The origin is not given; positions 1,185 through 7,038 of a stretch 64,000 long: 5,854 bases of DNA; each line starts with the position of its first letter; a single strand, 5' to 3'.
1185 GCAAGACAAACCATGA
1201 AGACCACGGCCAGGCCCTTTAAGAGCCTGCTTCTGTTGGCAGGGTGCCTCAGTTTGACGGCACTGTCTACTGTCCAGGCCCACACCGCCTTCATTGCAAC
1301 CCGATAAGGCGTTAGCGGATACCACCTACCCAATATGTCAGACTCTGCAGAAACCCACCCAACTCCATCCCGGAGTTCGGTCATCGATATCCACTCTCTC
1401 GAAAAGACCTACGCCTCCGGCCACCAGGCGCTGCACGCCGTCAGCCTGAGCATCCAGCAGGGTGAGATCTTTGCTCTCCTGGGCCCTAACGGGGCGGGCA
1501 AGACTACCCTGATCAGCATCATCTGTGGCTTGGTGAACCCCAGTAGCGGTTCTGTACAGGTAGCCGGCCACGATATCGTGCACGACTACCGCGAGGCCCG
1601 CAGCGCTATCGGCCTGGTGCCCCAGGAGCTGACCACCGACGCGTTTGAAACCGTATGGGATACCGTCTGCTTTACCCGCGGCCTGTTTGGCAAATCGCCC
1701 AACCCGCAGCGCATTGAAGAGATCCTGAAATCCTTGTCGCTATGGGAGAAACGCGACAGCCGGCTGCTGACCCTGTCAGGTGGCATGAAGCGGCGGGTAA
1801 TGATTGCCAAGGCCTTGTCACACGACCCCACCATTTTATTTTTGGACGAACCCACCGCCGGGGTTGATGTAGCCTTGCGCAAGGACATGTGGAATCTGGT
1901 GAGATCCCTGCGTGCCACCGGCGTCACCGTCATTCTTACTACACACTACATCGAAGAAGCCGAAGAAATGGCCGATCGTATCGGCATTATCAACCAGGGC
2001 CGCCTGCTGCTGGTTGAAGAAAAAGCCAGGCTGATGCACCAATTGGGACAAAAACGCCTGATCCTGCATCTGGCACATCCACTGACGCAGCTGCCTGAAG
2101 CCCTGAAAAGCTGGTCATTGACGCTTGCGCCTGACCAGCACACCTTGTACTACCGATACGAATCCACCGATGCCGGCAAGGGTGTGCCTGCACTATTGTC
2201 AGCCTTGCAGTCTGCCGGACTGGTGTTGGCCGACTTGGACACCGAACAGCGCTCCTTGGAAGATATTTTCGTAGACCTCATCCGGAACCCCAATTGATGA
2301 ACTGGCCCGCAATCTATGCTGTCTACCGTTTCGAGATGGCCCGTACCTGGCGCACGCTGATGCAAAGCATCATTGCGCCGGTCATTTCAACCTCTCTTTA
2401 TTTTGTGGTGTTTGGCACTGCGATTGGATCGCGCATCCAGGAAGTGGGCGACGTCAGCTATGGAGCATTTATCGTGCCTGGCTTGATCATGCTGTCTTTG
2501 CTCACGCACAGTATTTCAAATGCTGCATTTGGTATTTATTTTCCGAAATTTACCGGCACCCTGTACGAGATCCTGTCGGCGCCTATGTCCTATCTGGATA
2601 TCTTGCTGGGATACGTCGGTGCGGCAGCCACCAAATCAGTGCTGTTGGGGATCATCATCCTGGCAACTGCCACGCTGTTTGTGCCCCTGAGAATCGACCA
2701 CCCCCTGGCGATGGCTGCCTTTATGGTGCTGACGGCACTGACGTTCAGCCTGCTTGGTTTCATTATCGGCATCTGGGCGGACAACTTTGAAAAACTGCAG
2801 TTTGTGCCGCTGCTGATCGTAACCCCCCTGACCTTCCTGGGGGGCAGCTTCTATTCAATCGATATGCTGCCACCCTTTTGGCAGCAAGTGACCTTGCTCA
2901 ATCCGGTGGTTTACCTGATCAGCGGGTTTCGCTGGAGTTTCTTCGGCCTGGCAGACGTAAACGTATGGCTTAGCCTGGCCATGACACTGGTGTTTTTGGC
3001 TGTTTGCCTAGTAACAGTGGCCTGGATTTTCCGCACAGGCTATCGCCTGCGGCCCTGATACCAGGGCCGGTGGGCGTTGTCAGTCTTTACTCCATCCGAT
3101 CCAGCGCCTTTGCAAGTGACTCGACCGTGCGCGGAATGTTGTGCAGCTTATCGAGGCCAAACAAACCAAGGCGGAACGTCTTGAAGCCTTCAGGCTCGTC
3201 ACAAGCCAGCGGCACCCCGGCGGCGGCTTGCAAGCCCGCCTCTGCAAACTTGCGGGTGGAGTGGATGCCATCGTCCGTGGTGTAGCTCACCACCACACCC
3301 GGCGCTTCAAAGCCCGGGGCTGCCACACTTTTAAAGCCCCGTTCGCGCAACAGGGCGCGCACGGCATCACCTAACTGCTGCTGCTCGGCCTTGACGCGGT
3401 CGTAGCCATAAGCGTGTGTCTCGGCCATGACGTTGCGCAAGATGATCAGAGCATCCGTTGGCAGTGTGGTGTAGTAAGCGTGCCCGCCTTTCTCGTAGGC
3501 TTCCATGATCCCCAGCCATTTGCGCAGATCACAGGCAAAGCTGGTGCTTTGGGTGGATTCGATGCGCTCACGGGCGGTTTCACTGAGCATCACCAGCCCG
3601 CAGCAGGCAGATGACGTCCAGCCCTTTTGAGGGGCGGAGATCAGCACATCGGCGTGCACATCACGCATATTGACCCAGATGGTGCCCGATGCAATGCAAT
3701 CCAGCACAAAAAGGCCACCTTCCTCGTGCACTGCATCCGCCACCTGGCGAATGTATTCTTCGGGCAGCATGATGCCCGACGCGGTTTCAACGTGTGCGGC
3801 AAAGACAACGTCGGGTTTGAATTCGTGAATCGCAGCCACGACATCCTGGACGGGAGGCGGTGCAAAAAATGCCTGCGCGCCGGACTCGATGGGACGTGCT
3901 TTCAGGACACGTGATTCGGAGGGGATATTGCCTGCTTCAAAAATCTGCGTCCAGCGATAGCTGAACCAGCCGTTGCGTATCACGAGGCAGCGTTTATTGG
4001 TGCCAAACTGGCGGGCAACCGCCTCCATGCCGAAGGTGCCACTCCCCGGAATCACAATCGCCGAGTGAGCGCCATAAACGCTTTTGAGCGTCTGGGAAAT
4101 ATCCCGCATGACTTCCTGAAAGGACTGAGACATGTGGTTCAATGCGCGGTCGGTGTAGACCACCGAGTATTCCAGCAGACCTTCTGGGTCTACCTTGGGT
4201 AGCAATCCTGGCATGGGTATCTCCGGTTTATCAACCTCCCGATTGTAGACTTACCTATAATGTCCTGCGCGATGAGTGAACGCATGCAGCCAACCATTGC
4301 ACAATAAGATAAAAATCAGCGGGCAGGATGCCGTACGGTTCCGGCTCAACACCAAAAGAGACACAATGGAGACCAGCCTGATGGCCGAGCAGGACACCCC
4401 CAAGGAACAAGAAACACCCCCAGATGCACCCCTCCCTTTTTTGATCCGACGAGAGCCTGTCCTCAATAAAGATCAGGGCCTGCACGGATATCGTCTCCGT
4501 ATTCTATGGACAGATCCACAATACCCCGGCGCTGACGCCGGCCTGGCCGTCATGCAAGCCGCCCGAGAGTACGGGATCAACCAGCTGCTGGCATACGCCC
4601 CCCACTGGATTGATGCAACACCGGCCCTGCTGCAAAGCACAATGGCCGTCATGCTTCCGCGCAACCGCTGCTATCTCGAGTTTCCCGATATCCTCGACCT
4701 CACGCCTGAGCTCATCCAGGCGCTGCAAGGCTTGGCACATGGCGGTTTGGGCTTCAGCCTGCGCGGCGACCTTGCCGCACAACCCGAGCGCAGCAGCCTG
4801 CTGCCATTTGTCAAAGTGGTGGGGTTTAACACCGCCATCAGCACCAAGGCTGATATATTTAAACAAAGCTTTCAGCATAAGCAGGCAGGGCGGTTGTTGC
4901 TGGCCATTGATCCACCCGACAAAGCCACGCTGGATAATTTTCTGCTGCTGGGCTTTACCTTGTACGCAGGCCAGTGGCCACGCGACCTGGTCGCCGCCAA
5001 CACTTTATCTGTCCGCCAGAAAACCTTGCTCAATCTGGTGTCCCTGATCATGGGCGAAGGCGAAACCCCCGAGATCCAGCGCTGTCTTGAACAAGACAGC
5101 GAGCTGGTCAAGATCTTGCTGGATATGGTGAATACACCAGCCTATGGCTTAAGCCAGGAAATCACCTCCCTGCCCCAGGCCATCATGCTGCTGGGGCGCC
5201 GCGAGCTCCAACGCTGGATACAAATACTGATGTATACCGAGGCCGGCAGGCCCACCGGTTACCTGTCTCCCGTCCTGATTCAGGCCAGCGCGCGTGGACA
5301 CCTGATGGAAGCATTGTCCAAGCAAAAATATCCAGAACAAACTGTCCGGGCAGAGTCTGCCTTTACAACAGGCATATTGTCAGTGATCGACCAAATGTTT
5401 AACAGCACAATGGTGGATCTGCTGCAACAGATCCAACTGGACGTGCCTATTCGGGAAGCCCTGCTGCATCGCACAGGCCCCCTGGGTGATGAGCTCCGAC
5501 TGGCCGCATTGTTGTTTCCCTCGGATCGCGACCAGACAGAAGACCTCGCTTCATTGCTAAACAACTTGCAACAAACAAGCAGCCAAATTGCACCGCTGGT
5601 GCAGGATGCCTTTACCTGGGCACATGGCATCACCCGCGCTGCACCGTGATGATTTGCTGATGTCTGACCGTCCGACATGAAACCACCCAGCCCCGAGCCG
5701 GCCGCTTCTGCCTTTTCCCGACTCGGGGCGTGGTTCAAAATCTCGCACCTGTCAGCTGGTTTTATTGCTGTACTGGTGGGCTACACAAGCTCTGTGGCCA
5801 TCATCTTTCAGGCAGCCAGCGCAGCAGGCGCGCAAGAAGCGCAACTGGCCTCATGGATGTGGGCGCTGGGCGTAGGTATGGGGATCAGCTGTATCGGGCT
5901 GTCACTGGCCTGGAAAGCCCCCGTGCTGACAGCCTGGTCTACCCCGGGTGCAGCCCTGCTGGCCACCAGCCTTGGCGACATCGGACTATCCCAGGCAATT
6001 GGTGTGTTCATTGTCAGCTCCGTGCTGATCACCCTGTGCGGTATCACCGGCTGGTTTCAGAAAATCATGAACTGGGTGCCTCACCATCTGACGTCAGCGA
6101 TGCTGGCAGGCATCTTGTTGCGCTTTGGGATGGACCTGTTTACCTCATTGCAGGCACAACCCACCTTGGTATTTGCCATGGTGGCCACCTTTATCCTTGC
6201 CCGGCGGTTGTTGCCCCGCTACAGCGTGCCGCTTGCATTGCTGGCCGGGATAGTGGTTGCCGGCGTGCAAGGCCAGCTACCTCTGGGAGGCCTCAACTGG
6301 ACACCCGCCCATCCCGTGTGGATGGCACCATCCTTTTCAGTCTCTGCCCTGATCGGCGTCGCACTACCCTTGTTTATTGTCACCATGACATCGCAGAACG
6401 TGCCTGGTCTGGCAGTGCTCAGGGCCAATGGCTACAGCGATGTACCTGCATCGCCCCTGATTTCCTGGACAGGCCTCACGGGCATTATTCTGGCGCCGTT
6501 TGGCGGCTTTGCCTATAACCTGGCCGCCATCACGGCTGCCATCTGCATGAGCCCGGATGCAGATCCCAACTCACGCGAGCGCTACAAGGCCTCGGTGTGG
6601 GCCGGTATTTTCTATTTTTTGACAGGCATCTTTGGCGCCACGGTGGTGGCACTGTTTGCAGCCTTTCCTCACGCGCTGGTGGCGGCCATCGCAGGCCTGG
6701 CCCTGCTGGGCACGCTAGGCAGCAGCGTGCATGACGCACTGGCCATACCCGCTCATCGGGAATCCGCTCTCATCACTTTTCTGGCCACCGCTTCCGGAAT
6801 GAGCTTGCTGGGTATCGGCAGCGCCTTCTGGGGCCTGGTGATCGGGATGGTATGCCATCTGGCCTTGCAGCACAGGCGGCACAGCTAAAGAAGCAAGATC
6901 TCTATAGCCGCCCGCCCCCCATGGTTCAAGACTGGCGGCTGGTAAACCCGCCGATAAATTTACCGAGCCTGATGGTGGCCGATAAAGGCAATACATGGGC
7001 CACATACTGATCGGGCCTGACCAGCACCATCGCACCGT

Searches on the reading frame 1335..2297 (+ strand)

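Call 77: search_protein_families(library=pfam, proteins=[window:1335-2297:+], max_evalue=0.00001)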
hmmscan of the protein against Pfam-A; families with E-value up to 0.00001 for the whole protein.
window:1335-2297:+ (320 aa): 2 families
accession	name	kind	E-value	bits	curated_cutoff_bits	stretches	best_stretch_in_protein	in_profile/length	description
PF00005.33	ABC_tran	-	1.1e-36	126.9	25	1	33-175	1-137/137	ABC transporter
PF13304.12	AAA_21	-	3.3e-11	44.3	27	0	147-204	238-298/304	AAA domain, putative AbiEii toxin, Type IV TA system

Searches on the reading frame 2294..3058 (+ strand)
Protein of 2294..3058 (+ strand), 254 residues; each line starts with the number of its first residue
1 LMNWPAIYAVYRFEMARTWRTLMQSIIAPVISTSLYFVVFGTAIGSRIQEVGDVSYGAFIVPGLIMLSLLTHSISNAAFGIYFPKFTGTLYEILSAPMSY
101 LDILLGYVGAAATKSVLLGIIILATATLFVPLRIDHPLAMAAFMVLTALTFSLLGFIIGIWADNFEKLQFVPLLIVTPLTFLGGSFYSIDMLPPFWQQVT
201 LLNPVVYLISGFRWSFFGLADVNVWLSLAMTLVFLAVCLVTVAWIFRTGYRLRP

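Call 77: search_protein_families(library=pfam, proteins=[window:2294-3058:+], max_evalue=0.00001)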
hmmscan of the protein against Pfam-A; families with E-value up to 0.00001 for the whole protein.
window:2294-3058:+ (254 aa): 2 families
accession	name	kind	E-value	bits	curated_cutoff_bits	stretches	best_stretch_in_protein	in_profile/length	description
PF01061.29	ABC2_membrane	-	5.2e-35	121.3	26.9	1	7-217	3-211/211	ABC-2 type transporter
PF12698.13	ABC2_membrane_3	-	8.2e-11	42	31.6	1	54-243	158-346/347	ABC-2 family transporter protein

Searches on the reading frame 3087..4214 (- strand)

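Call 43: search_protein_families(library=ncbifam, proteins=[window:3087-4214:-], max_evalue=1e-10)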
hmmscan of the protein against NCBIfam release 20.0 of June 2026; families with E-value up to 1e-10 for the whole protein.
window:3087-4214:- (375 aa): 5 families
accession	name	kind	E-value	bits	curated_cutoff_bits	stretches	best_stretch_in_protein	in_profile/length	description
TIGR03301.1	PhnW-AepZ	equivalog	3e-26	92.6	360.8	1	25-368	22-352/355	2-aminoethylphosphonate aminotransferase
NF045640.1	AspGlyoxATaseBhcA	equivalog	2.4e-22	79.4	650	1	24-353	27-346/395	L-aspartate--glyoxylate aminotransferase BhcA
NF010006.0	PRK13479.1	equivalog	1.6e-20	73.6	296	1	31-374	34-364/369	2-aminoethylphosphonate--pyruvate transaminase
TIGR02326.1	transamin_PhnW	equivalog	8.7e-20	71.1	400.8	1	30-371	31-360/363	2-aminoethylphosphonate--pyruvate transaminase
NF046070.1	PyrdoxPyrvTramin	equivalog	2.6e-11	43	600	1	27-317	31-310/369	pyridoxamine--pyruvate transaminase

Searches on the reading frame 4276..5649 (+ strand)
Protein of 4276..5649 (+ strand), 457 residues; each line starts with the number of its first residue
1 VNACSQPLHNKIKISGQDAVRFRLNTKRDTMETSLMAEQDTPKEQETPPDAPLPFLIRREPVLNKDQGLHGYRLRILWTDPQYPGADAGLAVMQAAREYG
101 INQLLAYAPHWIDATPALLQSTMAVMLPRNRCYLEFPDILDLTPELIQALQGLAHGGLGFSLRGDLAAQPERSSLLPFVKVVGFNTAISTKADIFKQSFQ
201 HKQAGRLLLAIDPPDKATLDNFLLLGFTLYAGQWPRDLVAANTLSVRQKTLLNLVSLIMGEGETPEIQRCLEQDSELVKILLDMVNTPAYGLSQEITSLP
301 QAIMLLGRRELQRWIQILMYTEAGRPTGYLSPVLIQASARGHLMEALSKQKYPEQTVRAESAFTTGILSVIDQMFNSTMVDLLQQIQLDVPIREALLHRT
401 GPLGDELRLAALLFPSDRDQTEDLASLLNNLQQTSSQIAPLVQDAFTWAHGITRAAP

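Call 5: search_protein_families(library=pfam, proteins=[window:4276-5649:+], max_evalue=0.01)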
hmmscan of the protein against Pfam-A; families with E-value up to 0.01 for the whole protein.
window:4276-5649:+ (457 aa): 1 family
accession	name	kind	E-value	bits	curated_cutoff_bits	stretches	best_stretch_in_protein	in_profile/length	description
PF08668.18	HDOD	-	2.3e-10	40.7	22.9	1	264-379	22-139/196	HDOD domain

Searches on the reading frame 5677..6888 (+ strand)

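Call 5: search_protein_families(library=pfam, proteins=[window:5677-6888:+], max_evalue=0.01)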
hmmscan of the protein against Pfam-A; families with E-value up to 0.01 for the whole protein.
window:5677-6888:+ (403 aa): 1 family
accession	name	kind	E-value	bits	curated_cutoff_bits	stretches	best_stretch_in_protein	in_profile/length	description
PF03594.19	BenE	-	8.7e-148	492.7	27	1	20-394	3-376/378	Benzoate membrane transport protein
